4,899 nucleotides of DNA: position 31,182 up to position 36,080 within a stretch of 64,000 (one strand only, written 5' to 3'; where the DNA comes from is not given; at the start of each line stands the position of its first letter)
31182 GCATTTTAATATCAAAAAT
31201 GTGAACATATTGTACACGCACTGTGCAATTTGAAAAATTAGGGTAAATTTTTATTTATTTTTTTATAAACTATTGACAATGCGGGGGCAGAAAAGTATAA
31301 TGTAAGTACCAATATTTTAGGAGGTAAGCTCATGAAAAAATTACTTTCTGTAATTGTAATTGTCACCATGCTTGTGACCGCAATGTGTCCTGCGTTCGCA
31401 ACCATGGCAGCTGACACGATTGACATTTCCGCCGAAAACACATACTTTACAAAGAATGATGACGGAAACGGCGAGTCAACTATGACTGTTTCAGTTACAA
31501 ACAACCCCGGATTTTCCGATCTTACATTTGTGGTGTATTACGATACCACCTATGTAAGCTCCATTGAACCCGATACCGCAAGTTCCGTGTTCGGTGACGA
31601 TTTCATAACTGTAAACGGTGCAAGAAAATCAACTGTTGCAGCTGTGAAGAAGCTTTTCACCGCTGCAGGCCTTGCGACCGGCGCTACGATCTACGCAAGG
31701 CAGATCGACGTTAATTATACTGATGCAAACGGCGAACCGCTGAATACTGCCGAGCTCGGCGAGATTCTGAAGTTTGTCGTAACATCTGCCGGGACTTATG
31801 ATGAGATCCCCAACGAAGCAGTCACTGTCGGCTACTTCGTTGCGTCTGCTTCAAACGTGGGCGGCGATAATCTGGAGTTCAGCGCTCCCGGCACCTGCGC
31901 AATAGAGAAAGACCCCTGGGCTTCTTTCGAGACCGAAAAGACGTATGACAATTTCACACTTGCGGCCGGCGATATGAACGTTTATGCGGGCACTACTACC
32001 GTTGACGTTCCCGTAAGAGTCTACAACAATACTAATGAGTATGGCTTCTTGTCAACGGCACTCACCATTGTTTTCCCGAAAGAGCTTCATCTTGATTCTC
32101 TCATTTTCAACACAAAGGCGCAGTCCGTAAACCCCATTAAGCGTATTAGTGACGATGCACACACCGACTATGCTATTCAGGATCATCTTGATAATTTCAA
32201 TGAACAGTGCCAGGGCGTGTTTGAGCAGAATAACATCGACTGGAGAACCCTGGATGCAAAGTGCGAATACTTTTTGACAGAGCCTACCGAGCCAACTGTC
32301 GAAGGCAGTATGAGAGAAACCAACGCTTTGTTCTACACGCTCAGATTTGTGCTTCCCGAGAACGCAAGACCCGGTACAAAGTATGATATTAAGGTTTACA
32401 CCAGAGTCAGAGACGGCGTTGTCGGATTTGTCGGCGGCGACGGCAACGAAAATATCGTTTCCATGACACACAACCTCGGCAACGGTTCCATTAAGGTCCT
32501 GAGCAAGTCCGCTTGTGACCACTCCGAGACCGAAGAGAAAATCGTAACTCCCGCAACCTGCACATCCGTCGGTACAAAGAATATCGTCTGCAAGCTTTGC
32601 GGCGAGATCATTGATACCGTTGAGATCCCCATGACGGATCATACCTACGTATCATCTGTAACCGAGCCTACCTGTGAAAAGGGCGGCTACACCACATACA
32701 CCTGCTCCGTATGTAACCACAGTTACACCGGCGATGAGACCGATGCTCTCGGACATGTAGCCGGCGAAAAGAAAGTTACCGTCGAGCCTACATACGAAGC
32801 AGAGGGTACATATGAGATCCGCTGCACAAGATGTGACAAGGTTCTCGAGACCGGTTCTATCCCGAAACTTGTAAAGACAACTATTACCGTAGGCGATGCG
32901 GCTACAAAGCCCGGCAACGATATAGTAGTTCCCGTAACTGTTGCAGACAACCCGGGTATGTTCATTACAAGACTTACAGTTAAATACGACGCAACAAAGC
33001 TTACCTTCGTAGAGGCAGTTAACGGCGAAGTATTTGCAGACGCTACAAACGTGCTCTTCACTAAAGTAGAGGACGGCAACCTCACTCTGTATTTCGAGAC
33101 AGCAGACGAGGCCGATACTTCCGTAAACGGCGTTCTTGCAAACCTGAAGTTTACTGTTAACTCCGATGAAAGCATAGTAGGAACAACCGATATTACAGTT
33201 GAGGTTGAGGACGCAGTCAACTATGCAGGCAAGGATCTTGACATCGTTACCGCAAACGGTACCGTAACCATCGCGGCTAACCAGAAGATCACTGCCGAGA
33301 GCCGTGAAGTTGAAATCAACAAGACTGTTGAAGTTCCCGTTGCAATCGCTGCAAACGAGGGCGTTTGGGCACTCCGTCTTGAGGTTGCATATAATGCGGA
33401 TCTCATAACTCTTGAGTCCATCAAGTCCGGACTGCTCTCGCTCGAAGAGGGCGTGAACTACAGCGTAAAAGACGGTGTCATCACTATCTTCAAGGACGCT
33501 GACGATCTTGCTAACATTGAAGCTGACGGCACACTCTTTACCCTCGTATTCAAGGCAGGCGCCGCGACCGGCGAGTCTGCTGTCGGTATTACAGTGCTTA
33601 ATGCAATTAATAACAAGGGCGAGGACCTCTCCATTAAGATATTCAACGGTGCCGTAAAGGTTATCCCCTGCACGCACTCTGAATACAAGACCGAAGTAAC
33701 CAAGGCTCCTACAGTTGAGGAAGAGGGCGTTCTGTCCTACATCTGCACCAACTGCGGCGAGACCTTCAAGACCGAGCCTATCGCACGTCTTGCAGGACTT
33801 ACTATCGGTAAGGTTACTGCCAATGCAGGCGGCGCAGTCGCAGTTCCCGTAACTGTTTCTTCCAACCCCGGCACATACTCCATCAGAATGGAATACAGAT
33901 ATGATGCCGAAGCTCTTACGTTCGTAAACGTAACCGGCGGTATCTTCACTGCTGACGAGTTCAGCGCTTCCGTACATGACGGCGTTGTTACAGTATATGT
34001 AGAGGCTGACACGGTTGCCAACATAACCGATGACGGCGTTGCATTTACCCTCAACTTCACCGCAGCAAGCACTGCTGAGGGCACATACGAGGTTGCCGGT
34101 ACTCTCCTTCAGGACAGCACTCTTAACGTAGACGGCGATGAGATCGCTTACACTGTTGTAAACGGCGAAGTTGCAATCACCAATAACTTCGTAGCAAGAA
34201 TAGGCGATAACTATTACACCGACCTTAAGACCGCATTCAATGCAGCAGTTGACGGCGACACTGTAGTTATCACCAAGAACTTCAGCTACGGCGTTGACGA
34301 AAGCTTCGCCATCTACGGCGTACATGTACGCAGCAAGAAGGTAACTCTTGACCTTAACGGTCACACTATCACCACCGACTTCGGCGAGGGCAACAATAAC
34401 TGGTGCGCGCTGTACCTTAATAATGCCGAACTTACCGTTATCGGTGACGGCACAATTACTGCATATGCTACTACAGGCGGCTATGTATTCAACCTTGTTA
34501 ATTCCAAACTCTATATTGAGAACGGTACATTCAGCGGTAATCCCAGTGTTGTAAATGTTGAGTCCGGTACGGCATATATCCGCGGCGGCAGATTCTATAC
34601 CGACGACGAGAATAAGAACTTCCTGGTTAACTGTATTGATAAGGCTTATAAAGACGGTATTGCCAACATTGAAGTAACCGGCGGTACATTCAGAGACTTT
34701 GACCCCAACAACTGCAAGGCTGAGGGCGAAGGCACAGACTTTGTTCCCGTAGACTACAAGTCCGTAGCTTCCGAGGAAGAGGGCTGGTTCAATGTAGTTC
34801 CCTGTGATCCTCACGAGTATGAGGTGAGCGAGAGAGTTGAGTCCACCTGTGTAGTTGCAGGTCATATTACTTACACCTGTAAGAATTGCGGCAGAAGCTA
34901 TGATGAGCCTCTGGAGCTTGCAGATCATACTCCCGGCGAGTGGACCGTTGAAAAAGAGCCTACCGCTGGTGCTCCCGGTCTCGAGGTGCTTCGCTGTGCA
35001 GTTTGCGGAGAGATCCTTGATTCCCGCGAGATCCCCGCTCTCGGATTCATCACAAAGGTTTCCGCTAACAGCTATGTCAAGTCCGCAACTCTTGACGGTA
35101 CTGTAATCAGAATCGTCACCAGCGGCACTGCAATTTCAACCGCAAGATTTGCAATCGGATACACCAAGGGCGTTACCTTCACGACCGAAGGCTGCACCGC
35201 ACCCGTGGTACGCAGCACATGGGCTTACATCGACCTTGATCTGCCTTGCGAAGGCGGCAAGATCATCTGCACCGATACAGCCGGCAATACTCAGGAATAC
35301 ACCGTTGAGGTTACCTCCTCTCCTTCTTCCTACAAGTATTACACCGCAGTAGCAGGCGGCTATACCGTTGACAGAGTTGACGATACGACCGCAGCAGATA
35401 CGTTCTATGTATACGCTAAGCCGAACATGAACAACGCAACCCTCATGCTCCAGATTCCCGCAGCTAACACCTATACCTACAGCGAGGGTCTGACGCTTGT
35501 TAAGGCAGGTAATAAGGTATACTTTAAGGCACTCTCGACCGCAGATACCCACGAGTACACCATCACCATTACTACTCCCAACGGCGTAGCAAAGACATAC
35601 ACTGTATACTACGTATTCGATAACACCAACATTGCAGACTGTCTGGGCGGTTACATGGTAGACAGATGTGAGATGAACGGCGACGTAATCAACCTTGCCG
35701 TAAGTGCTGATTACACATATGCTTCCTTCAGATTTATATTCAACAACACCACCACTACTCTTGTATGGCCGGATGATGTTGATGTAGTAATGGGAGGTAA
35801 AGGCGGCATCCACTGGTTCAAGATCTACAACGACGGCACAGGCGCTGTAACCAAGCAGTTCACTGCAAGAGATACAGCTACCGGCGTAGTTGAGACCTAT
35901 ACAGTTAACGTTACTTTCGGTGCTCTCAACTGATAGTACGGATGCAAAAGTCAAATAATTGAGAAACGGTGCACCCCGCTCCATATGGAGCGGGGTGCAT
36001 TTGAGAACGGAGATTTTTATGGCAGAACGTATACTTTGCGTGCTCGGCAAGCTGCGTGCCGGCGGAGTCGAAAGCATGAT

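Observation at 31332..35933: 1533-aa secreted protein built from cohesin-like modules and His/Cys mini-modules, with no recognisable anchor or dockerin partner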

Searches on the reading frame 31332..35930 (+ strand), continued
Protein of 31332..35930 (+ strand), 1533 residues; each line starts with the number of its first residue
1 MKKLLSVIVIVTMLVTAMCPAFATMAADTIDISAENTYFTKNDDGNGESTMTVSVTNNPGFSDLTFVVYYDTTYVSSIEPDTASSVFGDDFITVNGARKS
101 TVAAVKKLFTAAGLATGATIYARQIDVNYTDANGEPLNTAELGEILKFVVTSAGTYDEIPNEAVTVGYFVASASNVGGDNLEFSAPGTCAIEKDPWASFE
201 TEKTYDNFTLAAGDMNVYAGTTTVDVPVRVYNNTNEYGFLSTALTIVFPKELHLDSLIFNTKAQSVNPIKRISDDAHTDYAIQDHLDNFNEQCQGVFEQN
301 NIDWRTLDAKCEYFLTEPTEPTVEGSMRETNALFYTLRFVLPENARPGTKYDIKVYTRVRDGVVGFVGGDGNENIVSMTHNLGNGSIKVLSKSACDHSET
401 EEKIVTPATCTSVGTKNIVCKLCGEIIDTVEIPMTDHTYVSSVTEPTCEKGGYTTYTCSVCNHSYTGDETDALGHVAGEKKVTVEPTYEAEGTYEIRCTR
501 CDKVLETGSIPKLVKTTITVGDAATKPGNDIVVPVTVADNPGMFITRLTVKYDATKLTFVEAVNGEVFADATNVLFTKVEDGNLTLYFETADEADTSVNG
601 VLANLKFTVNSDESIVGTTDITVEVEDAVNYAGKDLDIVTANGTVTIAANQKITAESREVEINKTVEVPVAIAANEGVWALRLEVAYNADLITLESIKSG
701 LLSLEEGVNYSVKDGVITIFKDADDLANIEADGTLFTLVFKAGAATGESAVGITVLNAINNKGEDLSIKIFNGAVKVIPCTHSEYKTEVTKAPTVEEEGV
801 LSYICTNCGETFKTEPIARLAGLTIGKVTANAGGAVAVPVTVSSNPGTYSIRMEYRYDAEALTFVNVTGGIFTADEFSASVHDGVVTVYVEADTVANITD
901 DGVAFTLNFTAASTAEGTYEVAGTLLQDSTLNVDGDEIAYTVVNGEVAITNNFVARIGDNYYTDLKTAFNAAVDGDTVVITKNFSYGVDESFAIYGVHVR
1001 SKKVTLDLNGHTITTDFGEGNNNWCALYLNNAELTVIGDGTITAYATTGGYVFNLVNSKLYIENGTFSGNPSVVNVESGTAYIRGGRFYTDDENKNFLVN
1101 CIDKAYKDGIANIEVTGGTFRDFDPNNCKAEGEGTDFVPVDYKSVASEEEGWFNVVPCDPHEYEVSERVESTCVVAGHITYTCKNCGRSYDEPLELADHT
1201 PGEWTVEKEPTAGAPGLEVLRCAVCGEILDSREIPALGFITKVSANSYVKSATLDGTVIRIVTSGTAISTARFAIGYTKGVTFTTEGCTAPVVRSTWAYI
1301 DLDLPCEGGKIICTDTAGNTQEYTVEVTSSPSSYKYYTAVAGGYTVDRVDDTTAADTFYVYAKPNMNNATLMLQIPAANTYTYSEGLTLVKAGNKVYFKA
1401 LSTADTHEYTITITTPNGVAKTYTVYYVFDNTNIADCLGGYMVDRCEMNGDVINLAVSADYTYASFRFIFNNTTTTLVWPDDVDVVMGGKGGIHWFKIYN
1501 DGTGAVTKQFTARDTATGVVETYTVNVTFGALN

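Call 81: find_encoding_contigs(protein=P0008, flank=9000, max_places=1)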
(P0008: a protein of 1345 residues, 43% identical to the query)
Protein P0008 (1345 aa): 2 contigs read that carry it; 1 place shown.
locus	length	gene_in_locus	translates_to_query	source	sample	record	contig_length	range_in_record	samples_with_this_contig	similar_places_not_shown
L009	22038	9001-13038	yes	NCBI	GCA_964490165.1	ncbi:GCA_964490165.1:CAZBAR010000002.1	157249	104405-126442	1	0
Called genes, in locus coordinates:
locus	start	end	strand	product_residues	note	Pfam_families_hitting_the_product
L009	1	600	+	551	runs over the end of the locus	PF00749:tRNA-synt_1c, PF19269:Anticodon_2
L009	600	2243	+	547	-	PF00749:tRNA-synt_1c, PF03950:tRNA-synt_1c_C, PF20974:tRNA-synt_1c_C2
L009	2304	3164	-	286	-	PF00288:GHMP_kinases_N, PF08544:GHMP_kinases_C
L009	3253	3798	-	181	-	PF21349:RUBY_RBDX, PF23458:DUF7130 (weak), PF02915:Rubrerythrin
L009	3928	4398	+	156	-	-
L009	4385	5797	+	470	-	PF01276:OKR_DC_1, PF00155:Aminotran_1_2, PF00266:Aminotran_5 (weak), PF01041:DegT_DnrJ_EryC1 (weak), PF01053:Cys_Met_Meta_PP, PF01212:Beta_elim_lyase (weak), PF05889:SepSecS, PF03711:OKR_DC_1_C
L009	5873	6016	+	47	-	PF13165:SCIFF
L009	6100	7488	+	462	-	PF13353:Fer4_12, PF04055:Radical_SAM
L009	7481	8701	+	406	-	PF06245:DUF1015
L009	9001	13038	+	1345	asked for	PF23274:DUF7077 (faint), PF00963:Cohesin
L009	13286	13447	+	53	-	PF00301:Rubredoxin, PF21349:RUBY_RBDX (faint)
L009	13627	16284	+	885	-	PF00690:Cation_ATPase_N, PF00122:E1-E2_ATPase, PF00702:Hydrolase, PF13246:Cation_ATPase, PF00689:Cation_ATPase_C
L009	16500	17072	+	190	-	PF00156:Pribosyltran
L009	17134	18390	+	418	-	PF02608:Bmp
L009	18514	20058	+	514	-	PF00005:ABC_tran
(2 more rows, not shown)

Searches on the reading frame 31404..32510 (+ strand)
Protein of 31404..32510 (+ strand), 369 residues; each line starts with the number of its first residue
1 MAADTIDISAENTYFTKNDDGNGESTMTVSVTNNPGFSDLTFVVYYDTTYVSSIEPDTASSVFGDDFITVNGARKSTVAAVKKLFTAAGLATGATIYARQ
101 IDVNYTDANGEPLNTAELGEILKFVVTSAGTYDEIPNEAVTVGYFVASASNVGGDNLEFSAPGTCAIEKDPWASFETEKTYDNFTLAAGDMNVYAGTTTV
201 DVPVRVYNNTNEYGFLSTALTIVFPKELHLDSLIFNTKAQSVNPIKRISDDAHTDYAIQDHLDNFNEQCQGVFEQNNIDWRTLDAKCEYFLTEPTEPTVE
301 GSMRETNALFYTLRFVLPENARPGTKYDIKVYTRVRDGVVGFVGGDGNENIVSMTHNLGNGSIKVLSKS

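Call 16: find_homologous_proteins(query=window:31404-32510:+, max_evalue=0.001)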
Query window:31404-32510:+ (369 aa): 1 proteins with E <= 0.001 among 6847 candidates.
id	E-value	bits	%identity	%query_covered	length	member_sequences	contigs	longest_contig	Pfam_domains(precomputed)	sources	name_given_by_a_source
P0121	5.7e-190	649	89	88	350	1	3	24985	-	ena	-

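Call 87: search_protein_families(library=ncbifam, proteins=[window:31404-32510:+], max_evalue=10)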
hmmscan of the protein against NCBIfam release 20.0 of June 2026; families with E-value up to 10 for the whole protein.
window:31404-32510:+ (369 aa): 0 families

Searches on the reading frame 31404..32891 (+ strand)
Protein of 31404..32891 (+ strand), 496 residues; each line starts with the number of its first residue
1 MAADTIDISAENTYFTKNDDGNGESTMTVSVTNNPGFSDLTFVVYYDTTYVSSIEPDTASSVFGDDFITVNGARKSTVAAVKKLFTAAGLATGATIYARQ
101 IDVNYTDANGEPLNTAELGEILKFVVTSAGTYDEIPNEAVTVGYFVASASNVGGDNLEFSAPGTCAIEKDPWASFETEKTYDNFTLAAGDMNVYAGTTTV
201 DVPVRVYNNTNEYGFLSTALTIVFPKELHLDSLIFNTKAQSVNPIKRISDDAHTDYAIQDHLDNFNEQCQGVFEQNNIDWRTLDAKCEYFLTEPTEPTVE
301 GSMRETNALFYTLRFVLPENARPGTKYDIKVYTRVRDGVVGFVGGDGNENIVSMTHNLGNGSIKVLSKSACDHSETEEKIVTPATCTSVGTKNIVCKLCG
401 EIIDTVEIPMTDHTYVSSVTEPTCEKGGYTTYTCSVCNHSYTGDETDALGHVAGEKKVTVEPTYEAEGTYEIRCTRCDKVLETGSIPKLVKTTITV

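Call 32: predict_structure(alignment_id=A1)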
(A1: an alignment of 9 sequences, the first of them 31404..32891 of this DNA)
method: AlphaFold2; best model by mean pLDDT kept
length: 496 residues; sequences in the alignment: 9
mean_pLDDT: 79.1   pTM: 0.56
mean pLDDT of the five models: 79.1, 78.7, 75.1, 72.6, 71.7
residues with pLDDT >= 90: 115; 70-90: 273; 50-70: 65; < 50: 43
segments of 3 or more residues with pLDDT < 50: 60-62, 238-254, 295-301, 336-341, 343-350
pLDDT, mean of each block of 10 residues (from residue 1): 79 84 88 87 93 79 63 91 92 92 82 75 90 84 94 87 91 81 88 87 85 64 88 62 42 52 66 78 79 51 66 86 88 58 45 72 80 76 84 76 82 85 86 84 85 88 89 87 89 68
secondary structure, 60 per line:
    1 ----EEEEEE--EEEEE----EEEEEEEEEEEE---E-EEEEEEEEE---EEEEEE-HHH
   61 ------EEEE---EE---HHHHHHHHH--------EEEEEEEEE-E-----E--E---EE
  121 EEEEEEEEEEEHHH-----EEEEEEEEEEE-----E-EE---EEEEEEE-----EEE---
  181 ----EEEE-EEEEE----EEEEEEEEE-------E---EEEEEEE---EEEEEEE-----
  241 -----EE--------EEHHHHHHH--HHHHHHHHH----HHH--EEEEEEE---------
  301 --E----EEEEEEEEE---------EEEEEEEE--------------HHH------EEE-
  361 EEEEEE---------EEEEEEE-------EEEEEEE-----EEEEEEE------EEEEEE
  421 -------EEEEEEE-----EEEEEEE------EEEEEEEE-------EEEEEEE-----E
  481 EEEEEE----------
elements in order: E5-10 E13-17 E22-33 E39-47 E51-56 E67-70 H79-87 E96-104 E119-131 E140-150 E163-169 E175-177 E185-188 E190-194 E199-207 E219-225 E229-235 H258-264 H267-275 E285-291 E308-316 E326-333 E357-359 E361-366 E376-382 E390-396 E402-408 E415-420 E428-434 E440-446 E453-460 E468-474 E480-486

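Call 35: fold_search(model_id=the predicted structure, library=pdb)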
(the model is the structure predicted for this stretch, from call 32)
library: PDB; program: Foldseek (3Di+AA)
matches with E <= 10: 1283; with E <= 0.001: 146
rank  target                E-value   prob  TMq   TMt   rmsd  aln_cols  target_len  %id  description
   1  7l0o_B                6.7e-08  1.00  0.21  0.22  24.2       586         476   11  Streptococcus gordonii C123 Domain(s)-Structural and Functional Analysis (released 2021-09-08)
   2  7l0o_A                2.4e-07  1.00  0.21  0.22  24.1       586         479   11  Streptococcus gordonii C123 Domain(s)-Structural and Functional Analysis (released 2021-09-08)
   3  4nen_A                2.9e-07  1.00  0.16  0.09  20.4       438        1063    7  An internal ligand-bound, metastable state of a leukocyte integrin, aXb2 (released 2014-01-15)
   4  4fl4_C                5.2e-07  1.00  0.26  0.41  17.6       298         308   13  Scaffoldin conformation and dynamics revealed by a ternary complex from the Clostridium thermocellum cellulosome (released 2012-06-27)
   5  3l8q_A                6.8e-07  1.00  0.21  0.29  21.3       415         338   12  Structure analysis of the type II cohesin dyad from the adaptor ScaA scaffoldin of Acetivibrio cellulolyticus (released 2010-05-05)
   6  4neh_A                1.2e-06  1.00  0.22  0.11  18.6       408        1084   11  An internal ligand-bound, metastable state of a leukocyte integrin, aXb2 (released 2014-01-15)
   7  6e3f                  1.4e-06  0.99  0.19  0.19  24.7       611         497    9  The structure of the C-terminal domains (C123) of Streptococcus intermedius antigen I/II (Pas) (released 2019-07-17)
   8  9hcj_10               1.6e-06  0.98  0.13  0.05  26.2       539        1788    9  D. discoideum nuclear pore complex (released 2024-12-25)
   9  9ijj_h                1.6e-06  0.97  0.14  0.07  22.2       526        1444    7  In situ structure of the central apparatus in mouse sperm axoneme. (released 2025-06-04)
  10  8t2v_A                1.7e-06  1.00  0.21  0.13  18.6       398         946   10  Cryo-EM Structures of Full-length Integrin alphaIIbbeta3 in Native Lipids (released 2023-07-26)
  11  7usl_A                1.7e-06  1.00  0.17  0.10  20.4       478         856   10  Integrin alphaM/beta2 ectodomain in complex with adenylate cyclase toxin RTX751 and M1F5 Fab (released 2022-08-17)
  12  6avq_A                1.8e-06  1.00  0.17  0.10  21.3       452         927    9  The Therapeutic Antibody LM609 Selectively Inhibits Ligand Binding to Human alpha-V beta-3 Integrin via Steric Hindran (released 2017-11-01)
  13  5lxv_A                1.9e-06  1.00  0.23  0.60  11.0       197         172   15  Crystal structure of Ruminococcus flavefaciens scaffoldin C cohesin in complex with a dockerin from an uncharacterized (released 2016-10-19)
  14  3k71_A                2.1e-06  1.00  0.22  0.14  18.1       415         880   10  Structure of integrin alphaX beta2 ectodomain (released 2010-01-12)
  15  4g1m_A                2.2e-06  1.00  0.17  0.10  21.3       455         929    9  Re-refinement of alpha V beta 3 structure (released 2012-12-12)
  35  4ums                  9.5e-06  1.00  0.23  0.67   6.7       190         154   19  The crystal structure of the seventh ScaB type I cohesin from Pseudobacteroides cellulosolvens (released 2015-05-06)
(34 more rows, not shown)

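Call 50: search_solved_structures(query=A1, max_evalue=10)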
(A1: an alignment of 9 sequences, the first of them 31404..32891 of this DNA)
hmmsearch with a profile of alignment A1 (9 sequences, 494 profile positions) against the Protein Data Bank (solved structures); distinct sequences matched with E-value up to 10: 18.
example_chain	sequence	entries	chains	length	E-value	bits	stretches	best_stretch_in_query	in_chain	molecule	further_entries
5lxv_A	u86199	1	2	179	8.3e-06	27.9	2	269-367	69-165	Scaffoldin C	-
4ums_A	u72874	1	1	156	8.5e-05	24.5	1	282-374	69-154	CELLULOSOMAL ANCHORING SCAFFOLDIN B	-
2zf9_A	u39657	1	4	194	0.00014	23.8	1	288-365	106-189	ScaE cell-surface anchored scaffoldin protein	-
10uw_A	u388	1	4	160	0.00023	23.1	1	12-75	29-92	Cohesin domain number 1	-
5nrk_A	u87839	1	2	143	0.00042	22.2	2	282-331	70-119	Endoglucanase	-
5nrm_A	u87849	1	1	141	0.00047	22.1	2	282-331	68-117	Endoglucanase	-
4uyp_A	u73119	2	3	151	0.00071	21.5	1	281-365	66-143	Cellulosomal scaffoldin anchoring protein C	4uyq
4n2o_A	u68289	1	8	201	0.0013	20.6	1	305-366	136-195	Autonomous cohesin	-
4wkz_B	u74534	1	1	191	0.0035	19.2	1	305-363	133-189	Autonomous cohesin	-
4iu2_A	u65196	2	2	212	0.0055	18.6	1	303-332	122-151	Cell-wall anchoring protein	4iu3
8ajy_A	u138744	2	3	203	0.0066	18.3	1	303-332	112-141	Cell-wall anchoring protein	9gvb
10ux_A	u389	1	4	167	0.015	17.1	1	307-345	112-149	Cohesin domain number 2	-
10uv_A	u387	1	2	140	0.094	14.5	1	305-342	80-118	Cohesin domain number 2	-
8v53_A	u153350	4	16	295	0.42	12.3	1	350-406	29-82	Non-homologous end joining protein Ku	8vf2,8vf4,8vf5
9i91_A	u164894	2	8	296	0.45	12.3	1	350-406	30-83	Non-homologous end joining protein Ku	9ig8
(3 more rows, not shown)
